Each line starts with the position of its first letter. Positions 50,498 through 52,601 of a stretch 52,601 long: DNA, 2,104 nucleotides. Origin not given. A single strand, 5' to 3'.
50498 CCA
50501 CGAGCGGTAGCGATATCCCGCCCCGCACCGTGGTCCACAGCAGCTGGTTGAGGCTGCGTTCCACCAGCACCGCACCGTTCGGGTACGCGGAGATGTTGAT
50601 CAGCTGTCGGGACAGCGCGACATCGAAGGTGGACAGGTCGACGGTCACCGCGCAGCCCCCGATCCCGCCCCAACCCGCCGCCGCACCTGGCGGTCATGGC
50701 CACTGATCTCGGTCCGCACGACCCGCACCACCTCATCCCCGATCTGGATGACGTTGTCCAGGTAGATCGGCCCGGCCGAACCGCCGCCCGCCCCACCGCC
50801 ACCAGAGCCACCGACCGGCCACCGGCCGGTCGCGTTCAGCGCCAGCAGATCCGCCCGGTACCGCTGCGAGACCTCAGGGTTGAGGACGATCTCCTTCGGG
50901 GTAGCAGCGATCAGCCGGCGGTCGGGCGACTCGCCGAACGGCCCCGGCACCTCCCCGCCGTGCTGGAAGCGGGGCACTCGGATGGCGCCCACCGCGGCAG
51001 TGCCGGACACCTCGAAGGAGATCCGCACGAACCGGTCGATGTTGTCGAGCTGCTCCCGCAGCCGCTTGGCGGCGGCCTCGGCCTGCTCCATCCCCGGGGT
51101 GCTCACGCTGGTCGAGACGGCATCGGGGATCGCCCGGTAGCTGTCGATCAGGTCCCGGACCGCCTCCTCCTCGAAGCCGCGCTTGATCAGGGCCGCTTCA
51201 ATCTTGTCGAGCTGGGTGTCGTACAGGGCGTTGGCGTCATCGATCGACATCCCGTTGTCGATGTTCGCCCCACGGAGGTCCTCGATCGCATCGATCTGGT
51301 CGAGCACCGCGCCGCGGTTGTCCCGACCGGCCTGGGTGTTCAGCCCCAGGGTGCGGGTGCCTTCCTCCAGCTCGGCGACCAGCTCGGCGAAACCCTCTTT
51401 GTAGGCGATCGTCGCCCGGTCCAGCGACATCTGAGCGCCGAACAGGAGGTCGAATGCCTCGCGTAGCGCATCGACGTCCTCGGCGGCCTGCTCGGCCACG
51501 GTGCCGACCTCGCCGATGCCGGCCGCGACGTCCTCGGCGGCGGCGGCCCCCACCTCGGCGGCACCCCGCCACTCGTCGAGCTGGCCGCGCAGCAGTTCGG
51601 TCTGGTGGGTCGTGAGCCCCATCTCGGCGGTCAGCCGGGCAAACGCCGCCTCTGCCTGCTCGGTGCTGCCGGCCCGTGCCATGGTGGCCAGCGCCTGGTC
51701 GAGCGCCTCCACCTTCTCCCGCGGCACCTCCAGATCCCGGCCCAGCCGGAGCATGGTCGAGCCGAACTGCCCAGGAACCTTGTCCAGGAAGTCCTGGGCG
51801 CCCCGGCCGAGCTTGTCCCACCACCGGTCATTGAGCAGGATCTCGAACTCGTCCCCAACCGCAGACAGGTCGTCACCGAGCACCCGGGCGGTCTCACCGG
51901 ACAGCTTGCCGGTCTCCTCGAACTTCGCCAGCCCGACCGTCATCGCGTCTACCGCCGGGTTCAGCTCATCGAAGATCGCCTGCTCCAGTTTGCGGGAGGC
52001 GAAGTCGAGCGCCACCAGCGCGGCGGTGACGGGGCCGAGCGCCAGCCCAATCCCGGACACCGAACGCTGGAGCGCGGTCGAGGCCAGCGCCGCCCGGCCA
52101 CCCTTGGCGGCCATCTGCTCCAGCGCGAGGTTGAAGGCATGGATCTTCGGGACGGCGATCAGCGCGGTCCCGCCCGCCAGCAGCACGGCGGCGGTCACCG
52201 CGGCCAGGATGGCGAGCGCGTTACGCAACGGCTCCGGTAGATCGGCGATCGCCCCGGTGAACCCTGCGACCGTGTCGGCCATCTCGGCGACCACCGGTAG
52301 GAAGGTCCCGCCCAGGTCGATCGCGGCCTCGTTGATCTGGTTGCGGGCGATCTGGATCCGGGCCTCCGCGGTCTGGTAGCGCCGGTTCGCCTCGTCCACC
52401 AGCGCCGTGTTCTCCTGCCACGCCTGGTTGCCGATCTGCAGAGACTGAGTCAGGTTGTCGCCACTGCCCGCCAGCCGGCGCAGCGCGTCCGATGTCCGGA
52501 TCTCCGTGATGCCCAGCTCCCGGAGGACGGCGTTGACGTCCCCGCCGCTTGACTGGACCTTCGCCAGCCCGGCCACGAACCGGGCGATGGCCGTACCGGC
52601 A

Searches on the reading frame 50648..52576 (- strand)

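Call 12: search_protein_families(library=pfam, proteins=[window:50648-52576:-], max_evalue=0.01)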
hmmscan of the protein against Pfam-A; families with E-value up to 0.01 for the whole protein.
window:50648-52576:- (643 aa): 2 families
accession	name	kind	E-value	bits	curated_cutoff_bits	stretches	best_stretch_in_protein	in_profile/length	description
PF19551.4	DUF6074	-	0.00022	21.8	27.2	0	443-481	28-65/83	Family of unknown function (DUF6074)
PF13720.11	Acetyltransf_11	-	0.0048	17.7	24.5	0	365-393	30-58/82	Udp N-acetylglucosamine O-acyltransferase; Domain 2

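Call 13: search_protein_families(library=phrogs, proteins=[window:50648-52576:-], max_evalue=0.01)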
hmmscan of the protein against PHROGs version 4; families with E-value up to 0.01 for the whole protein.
window:50648-52576:- (643 aa): 12 families
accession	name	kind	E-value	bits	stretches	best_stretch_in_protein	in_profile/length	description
phrog_13339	-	tail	2.2e-41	142.2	1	2-491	298-810/2156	tail length tape measure protein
phrog_17321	-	unknown function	2.2e-17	62.8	1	6-105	367-466/1484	-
phrog_1533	-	tail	1.5e-12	46.9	1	50-238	506-708/1688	tail length tape measure protein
phrog_1293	-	tail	2.3e-11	43.3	1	47-215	440-613/1424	tail length tape measure protein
phrog_23108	-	tail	2e-10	39.9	1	1-115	660-778/1552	tail length tape measure protein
phrog_28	-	tail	1.1e-08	35.1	1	35-190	517-666/1228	tail length tape measure protein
phrog_17594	-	tail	2.3e-08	33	1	2-168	390-555/1582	tail length tape measure protein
phrog_1272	-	tail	6.7e-07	28.4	1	49-190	511-665/1606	tail length tape measure protein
phrog_991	-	tail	8.1e-06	24.6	1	48-375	538-800/1966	tail length tape measure protein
phrog_17727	-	tail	0.00015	21.9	1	47-131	107-194/443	tail length tape measure protein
phrog_2723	-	tail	0.0005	19.1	1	50-186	525-657/1578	tail length tape measure protein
phrog_167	-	tail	0.0029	16.3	1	14-263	500-685/1555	tail length tape measure protein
